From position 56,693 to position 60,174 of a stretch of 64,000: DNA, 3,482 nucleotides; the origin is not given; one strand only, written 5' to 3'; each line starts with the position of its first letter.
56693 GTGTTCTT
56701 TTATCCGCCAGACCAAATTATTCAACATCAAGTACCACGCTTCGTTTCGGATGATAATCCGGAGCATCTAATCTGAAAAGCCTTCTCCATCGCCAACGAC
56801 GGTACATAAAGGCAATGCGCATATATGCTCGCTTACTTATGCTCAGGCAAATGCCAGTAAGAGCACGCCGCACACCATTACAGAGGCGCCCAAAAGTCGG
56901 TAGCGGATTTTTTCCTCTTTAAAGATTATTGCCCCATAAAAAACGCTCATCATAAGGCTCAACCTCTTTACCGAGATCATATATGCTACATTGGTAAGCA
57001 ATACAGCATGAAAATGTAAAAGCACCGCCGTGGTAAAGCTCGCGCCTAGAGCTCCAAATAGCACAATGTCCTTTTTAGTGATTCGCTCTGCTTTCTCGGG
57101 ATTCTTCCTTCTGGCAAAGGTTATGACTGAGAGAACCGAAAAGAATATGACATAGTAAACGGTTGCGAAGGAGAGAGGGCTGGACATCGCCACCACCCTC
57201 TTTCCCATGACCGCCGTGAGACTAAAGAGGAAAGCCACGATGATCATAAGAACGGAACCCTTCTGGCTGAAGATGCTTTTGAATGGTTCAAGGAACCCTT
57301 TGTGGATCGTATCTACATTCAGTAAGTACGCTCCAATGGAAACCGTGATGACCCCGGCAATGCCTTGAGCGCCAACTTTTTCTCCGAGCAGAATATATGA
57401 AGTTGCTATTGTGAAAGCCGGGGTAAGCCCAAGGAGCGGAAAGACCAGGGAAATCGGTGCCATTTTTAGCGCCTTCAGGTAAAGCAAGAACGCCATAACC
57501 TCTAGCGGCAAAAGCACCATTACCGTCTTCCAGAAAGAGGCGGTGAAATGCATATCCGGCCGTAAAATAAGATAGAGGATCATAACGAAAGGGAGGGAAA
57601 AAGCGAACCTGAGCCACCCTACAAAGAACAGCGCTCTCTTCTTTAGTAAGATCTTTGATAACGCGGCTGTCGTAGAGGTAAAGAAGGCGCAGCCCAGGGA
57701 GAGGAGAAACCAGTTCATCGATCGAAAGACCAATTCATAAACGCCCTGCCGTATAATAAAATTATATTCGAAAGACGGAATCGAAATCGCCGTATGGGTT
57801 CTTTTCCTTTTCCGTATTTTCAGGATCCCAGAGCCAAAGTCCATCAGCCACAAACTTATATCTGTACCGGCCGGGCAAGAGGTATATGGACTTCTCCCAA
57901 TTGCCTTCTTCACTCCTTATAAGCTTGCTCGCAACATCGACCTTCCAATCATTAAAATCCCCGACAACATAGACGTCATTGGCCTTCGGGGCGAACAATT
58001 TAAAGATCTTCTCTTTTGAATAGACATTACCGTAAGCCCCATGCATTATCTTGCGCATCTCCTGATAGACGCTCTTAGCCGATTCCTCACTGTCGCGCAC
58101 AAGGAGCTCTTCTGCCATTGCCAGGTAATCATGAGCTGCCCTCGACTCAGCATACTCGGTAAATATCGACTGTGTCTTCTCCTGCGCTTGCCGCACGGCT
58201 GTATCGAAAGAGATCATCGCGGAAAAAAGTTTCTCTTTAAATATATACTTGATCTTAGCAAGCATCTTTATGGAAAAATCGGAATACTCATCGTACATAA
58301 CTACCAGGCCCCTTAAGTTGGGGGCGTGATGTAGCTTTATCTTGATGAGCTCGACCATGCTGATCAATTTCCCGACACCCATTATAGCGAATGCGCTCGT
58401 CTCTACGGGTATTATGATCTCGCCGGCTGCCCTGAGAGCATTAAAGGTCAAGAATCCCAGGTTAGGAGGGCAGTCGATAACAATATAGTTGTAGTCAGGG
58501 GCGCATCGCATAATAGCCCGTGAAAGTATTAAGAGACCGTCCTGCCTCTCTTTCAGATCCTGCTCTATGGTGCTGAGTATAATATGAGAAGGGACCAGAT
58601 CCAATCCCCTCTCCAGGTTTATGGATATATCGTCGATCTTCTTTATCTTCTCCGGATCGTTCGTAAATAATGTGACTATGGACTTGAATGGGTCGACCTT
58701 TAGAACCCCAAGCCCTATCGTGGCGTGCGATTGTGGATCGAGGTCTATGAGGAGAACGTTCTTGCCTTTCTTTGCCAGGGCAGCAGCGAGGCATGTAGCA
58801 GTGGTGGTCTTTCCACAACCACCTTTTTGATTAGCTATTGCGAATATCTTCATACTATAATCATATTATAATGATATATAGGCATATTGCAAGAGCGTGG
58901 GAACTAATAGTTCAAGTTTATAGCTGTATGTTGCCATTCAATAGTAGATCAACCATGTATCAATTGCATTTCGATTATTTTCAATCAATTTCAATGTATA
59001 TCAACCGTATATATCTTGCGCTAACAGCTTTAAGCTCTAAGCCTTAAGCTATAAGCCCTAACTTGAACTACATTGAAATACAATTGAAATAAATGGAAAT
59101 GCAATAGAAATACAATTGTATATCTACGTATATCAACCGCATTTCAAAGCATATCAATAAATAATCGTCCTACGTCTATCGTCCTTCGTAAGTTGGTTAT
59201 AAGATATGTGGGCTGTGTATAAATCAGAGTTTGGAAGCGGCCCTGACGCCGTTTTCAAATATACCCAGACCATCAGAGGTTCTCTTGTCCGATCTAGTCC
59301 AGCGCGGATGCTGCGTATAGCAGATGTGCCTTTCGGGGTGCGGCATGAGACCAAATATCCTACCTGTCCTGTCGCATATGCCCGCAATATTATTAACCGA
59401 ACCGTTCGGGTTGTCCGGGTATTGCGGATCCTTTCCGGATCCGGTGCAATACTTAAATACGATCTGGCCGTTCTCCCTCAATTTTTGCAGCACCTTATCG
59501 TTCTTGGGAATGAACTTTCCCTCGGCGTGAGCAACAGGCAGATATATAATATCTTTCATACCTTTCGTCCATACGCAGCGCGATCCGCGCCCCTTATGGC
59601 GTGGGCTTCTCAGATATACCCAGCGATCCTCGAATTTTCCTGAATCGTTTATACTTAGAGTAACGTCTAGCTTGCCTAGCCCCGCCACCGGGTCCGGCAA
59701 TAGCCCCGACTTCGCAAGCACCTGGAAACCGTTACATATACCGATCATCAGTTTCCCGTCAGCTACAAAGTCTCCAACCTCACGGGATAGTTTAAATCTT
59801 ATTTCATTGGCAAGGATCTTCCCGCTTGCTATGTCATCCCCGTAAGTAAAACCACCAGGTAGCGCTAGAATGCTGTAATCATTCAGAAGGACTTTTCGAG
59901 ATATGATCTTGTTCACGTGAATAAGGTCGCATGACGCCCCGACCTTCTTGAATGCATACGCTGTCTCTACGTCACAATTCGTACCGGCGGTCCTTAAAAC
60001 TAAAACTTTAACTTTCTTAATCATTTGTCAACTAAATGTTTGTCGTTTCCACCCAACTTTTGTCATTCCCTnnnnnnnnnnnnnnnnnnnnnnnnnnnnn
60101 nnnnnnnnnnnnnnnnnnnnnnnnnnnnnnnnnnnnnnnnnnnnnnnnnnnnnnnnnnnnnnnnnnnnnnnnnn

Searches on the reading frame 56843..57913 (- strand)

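Call 63: search_protein_families(library=pfam, proteins=[window:56843-57913:-], max_evalue=0.001)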
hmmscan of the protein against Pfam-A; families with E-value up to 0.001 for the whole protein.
window:56843-57913:- (356 aa): 1 family
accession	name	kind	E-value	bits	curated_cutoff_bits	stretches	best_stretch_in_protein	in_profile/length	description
PF00892.27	EamA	-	4.5e-23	82.5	28.2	2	68-199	3-134/135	EamA-like transporter family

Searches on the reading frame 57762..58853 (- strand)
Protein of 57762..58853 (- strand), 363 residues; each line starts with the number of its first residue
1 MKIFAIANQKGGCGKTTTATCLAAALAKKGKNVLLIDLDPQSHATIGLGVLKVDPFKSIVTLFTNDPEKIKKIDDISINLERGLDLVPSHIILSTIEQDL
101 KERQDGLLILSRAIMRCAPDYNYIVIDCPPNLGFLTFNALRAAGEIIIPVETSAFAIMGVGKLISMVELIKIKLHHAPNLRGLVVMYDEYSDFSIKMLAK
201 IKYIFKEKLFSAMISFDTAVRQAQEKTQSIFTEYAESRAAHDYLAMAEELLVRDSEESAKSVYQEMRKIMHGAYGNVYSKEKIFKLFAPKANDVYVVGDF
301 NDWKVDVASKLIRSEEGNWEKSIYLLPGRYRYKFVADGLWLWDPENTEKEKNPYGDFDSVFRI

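Call 63: search_protein_families(library=pfam, proteins=[window:57762-58853:-], max_evalue=0.001)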
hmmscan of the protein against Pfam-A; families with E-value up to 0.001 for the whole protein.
window:57762-58853:- (363 aa): 10 families
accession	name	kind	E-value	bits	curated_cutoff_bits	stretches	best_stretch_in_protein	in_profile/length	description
PF13614.12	AAA_31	-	2.1e-48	165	27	1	1-174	1-171/177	AAA domain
PF01656.29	CbiA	-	2.4e-19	70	25.4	1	5-228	2-123/125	CobQ/CobB/MinD/ParA nucleotide binding domain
PF10609.15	ParA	-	2e-12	47.5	27.1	1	2-39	4-41/246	NUBPL iron-transfer P-loop NTPase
PF09140.17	MipZ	-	6.2e-11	42.5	20.7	1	4-41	3-40/262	ATPase MipZ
PF16561.11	AMPK1_CBM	-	3.3e-10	40.5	26.8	1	290-348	10-65/85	Glycogen recognition site of AMP-activated protein kinase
PF06564.18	CBP_BcsQ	-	4.2e-10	40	21.3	1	1-148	1-143/234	Cellulose biosynthesis protein BcsQ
PF00142.24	Fer4_NifH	-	5.5e-08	33.1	25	1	9-83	7-80/271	4Fe-4S iron sulfur cluster binding proteins, NifH/frxC family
PF02922.24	CBM_48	-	2.2e-07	31.5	22.4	1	281-337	12-71/83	Carbohydrate-binding module 48 (Isoamylase N-terminal domain)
PF02374.21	ArsA_ATPase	-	2.8e-06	27.2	24.3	1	9-40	8-39/305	Anion-transporting ATPase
PF07015.17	VirC1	-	0.00071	19.4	24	0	1-39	1-39/231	VirC1 protein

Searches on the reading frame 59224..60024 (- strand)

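Call 63: search_protein_families(library=pfam, proteins=[window:59224-60024:-], max_evalue=0.001)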
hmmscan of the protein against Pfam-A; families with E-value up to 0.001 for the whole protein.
window:59224-60024:- (266 aa): 3 families
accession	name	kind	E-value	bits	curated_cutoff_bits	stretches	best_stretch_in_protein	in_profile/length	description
PF13507.12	GATase_5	-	1.4e-78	264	27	1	4-260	1-257/260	CobB/CobQ-like glutamine amidotransferase domain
PF07685.20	GATase_3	-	3.9e-05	23.8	27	1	44-127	35-119/196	CobB/CobQ-like glutamine amidotransferase domain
PF01965.30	DJ-1_PfpI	-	9.5e-05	22.7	26.6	1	35-110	48-114/165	DJ-1/PfpI family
